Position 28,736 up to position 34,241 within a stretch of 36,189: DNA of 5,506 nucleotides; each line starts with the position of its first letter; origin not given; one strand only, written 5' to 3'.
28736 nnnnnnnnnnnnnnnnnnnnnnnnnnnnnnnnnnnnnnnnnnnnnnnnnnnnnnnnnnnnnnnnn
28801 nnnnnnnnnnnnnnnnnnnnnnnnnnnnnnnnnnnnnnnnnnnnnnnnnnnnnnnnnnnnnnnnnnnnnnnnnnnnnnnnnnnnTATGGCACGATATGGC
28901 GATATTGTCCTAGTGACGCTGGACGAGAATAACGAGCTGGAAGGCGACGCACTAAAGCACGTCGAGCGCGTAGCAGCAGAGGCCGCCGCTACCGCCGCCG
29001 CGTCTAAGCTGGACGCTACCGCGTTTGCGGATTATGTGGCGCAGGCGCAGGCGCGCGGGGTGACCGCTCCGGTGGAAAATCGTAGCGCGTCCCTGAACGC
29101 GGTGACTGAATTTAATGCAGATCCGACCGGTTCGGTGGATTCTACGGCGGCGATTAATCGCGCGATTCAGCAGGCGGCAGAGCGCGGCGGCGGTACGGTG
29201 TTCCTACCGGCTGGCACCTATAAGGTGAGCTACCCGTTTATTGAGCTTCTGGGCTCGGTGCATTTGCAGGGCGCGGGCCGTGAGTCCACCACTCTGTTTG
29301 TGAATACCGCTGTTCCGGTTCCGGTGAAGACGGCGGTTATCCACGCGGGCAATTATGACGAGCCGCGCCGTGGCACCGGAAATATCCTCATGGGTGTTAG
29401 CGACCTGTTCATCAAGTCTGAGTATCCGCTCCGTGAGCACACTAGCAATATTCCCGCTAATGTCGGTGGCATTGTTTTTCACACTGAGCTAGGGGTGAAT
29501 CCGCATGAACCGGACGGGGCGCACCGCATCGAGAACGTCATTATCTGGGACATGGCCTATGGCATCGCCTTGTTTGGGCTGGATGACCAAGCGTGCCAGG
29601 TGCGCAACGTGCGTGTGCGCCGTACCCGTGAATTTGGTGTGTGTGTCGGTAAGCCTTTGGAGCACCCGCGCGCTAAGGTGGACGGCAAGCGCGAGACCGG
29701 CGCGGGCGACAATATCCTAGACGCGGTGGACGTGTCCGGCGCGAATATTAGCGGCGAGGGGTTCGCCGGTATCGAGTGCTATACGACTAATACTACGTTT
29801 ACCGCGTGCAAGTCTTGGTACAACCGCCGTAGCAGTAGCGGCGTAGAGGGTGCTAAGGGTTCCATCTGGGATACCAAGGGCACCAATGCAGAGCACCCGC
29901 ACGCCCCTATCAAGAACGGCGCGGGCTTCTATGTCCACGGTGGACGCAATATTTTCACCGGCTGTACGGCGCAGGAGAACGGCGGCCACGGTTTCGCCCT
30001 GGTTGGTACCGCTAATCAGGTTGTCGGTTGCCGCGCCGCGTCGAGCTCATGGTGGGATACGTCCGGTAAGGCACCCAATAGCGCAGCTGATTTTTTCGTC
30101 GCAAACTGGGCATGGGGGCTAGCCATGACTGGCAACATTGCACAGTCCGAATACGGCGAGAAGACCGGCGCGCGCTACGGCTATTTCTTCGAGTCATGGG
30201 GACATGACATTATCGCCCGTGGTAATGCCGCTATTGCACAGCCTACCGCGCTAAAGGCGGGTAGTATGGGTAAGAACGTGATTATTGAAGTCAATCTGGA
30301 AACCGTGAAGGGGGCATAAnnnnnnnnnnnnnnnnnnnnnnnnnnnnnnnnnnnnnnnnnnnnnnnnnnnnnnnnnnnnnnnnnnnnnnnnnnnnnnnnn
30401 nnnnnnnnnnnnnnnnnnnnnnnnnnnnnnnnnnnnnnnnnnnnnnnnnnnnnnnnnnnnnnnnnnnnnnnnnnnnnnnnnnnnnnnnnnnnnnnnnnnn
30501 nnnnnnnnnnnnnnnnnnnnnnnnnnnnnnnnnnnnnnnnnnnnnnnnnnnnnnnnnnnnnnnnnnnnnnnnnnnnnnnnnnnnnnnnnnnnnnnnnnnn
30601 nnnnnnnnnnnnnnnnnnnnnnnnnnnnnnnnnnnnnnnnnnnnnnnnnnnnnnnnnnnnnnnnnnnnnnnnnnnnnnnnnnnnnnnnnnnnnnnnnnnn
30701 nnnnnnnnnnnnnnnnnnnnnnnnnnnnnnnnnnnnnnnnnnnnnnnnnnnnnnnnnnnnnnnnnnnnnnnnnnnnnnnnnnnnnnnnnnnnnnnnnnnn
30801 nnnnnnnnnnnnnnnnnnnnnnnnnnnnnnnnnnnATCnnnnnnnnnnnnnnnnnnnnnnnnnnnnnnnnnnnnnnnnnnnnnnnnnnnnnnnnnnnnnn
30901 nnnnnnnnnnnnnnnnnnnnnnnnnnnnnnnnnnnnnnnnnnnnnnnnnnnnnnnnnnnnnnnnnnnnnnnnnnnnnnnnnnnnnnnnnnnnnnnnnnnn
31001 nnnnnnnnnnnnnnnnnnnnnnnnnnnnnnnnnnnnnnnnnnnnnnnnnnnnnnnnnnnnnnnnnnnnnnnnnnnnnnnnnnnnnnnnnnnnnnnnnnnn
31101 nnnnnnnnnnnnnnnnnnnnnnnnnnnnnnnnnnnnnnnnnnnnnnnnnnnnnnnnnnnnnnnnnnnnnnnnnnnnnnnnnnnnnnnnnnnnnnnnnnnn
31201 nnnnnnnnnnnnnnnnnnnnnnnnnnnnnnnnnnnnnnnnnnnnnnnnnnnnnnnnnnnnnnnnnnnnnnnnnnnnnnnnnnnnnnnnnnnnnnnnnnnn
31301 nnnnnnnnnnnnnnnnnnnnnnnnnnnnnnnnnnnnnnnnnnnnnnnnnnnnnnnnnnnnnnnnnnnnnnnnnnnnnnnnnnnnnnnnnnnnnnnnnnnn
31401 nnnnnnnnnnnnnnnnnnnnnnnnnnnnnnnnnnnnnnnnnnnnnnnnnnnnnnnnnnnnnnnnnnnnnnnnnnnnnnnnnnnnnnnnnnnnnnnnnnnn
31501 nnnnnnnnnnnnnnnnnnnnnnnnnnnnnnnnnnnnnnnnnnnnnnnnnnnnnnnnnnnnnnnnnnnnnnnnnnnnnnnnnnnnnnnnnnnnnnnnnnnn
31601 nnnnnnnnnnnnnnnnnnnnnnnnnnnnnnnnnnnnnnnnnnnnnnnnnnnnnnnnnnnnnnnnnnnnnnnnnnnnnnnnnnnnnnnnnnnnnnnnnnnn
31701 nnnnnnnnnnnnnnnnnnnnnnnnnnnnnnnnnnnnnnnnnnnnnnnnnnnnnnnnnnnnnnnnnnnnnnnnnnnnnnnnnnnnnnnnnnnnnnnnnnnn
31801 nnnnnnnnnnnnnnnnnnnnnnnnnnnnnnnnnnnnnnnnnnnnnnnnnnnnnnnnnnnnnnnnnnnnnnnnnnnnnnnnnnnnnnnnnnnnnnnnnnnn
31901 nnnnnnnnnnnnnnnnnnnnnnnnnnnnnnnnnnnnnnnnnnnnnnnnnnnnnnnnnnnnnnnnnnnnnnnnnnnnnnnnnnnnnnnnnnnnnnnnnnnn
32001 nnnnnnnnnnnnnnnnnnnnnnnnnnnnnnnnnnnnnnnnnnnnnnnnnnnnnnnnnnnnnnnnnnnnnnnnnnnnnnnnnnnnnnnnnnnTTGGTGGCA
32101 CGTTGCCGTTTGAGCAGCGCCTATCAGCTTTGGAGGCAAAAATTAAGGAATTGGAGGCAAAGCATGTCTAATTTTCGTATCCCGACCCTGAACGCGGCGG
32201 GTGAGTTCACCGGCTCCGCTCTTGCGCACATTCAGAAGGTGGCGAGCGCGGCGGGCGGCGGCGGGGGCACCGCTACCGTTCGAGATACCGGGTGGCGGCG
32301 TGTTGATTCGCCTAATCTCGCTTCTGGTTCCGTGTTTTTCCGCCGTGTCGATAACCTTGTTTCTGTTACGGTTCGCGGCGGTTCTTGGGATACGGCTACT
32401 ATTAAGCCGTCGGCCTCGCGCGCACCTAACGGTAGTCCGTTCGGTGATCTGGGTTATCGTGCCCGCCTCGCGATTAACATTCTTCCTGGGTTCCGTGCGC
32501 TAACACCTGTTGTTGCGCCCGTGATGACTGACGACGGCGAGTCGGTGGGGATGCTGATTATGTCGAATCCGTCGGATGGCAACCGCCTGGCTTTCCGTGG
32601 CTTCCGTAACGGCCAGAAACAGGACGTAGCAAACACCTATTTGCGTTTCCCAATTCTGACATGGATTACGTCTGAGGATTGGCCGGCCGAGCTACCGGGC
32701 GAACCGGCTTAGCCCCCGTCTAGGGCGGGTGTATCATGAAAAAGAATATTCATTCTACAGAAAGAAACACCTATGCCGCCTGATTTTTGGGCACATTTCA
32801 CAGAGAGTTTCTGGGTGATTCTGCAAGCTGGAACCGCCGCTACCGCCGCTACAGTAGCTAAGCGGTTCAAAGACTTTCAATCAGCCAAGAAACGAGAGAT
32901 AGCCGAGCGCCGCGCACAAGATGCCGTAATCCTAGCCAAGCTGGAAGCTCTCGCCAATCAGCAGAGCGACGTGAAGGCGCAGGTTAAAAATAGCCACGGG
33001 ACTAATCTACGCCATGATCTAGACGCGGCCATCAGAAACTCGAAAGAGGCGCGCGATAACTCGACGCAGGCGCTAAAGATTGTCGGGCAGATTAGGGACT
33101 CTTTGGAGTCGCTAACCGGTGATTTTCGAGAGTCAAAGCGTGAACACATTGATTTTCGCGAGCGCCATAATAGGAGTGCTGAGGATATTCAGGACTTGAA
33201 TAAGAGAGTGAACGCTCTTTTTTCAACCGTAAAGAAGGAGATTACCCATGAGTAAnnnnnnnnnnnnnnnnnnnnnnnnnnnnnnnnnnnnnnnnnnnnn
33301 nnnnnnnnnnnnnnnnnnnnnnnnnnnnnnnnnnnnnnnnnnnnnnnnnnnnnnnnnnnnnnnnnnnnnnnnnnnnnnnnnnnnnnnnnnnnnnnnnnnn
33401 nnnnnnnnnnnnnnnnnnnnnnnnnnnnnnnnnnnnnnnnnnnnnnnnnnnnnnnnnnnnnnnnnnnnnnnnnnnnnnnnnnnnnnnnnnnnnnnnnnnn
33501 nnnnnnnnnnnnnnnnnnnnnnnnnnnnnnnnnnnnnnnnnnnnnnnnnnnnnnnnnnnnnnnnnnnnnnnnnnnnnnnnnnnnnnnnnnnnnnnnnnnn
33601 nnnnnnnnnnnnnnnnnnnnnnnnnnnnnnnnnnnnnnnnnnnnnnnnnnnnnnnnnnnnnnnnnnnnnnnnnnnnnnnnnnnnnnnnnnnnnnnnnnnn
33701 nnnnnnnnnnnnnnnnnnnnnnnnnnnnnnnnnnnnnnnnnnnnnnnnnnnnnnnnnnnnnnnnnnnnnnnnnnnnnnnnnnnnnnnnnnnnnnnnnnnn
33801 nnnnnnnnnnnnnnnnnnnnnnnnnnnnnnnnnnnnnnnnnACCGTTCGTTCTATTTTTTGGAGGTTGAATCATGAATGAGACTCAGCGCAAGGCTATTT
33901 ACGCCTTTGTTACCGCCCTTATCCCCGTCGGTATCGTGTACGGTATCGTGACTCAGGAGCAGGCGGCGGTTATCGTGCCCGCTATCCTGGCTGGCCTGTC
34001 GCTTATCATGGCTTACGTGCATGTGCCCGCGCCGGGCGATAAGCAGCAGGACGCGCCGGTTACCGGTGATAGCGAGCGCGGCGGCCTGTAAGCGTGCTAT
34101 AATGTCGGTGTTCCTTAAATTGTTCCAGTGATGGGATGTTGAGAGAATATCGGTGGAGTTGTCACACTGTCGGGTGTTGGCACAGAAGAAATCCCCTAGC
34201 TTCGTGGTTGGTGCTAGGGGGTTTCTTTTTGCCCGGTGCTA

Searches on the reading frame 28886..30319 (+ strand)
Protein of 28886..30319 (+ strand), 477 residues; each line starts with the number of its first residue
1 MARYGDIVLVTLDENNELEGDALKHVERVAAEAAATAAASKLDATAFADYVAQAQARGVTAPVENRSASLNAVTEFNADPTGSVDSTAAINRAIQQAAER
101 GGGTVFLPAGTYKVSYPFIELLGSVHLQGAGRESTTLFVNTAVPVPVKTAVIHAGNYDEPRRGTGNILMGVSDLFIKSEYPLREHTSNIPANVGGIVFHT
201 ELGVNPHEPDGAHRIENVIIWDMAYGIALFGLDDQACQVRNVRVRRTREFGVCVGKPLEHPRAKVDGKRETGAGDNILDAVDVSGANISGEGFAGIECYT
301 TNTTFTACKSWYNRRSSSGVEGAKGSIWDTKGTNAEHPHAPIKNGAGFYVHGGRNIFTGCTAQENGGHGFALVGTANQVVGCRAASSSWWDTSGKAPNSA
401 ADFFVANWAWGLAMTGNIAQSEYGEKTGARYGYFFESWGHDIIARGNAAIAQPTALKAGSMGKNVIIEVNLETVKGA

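Call 28: search_protein_families(library=phrogs, proteins=[window:28886-30319:+], max_evalue=0.001)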
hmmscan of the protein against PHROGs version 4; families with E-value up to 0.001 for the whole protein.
window:28886-30319:+ (477 aa): 6 families
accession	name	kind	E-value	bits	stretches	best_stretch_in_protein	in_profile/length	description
phrog_2234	-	tail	2.8e-11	43.8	1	65-118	180-233/757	tail spike protein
phrog_4775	-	connector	7.6e-08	31.8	1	19-157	82-212/876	pre-neck appendage protein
phrog_14442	-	tail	6.4e-07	29.3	1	70-143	192-266/733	tail protein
phrog_7458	-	tail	1.3e-06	28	1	67-116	119-168/732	tail spike protein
phrog_15455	-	tail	8.1e-05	22.3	1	49-119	126-200/652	tail fiber protein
phrog_13989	-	head and packaging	0.00074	19.2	1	81-131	121-171/597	virion structural protein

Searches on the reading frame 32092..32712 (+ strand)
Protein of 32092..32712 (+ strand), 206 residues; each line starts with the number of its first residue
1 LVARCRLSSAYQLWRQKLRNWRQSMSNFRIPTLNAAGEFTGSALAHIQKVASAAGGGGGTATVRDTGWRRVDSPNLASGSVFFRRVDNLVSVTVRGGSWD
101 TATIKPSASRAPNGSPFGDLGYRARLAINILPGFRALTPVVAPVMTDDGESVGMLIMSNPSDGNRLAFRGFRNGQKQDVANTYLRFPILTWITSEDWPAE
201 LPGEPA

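Call 28: search_protein_families(library=phrogs, proteins=[window:32092-32712:+], max_evalue=0.001)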
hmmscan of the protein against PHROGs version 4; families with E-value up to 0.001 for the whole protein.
window:32092-32712:+ (206 aa): 3 families
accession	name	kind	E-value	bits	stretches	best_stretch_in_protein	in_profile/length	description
phrog_21909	-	unknown function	3.3e-12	47.6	1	60-202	151-294/294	-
phrog_32123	-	unknown function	8.7e-08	31.9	1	38-202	369-532/532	-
phrog_3971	-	unknown function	1.1e-06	29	1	64-204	205-323/331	-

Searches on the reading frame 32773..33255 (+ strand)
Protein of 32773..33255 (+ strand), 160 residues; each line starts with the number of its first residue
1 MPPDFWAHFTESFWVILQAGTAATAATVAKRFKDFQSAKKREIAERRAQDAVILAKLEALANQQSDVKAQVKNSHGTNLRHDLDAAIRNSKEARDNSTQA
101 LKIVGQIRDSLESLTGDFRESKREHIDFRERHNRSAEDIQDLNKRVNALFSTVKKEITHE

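Call 10: search_protein_families(library=pfam, proteins=[window:32773-33255:+], max_evalue=0.01)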
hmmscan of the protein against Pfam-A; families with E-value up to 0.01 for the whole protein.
window:32773-33255:+ (160 aa): 2 families
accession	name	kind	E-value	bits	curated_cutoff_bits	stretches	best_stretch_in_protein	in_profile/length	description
PF10874.13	DUF2746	-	0.0028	18.5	23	1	64-101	40-77/101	Protein of unknown function (DUF2746)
PF01105.29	EMP24_GP25L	-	0.004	17.7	25.9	1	56-148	64-157/182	emp24/gp25L/p24 family/GOLD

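Call 11: search_protein_families(library=phrogs, proteins=[window:32773-33255:+], max_evalue=0.001)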
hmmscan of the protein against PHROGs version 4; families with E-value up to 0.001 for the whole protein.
window:32773-33255:+ (160 aa): 4 families
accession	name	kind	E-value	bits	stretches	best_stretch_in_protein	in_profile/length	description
phrog_404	-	tail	7.8e-08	33.4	1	24-134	28-112/118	minor tail protein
phrog_3534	-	unknown function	5.2e-05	24.2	1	60-132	43-108/117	-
phrog_1863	-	unknown function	6.6e-05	23.8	0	34-75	23-64/97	-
phrog_15808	-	unknown function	0.00092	20.2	0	58-147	51-134/142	-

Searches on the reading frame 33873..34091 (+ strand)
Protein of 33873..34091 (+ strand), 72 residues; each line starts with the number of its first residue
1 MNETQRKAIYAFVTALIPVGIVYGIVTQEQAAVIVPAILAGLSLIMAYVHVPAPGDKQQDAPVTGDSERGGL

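Call 28: search_protein_families(library=phrogs, proteins=[window:33873-34091:+], max_evalue=0.001)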
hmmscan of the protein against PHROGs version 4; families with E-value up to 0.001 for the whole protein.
window:33873-34091:+ (72 aa): 4 families
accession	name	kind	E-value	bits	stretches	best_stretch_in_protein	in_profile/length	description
phrog_565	-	lysis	4.5e-10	40.6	1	3-60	69-126/132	holin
phrog_6116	-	lysis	2.2e-07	31.7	1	3-36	8-41/67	holin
phrog_28311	-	unknown function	7.7e-05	23.9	1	4-49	11-62/137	-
phrog_526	-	lysis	0.00063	21.1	1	1-48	1-51/143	holin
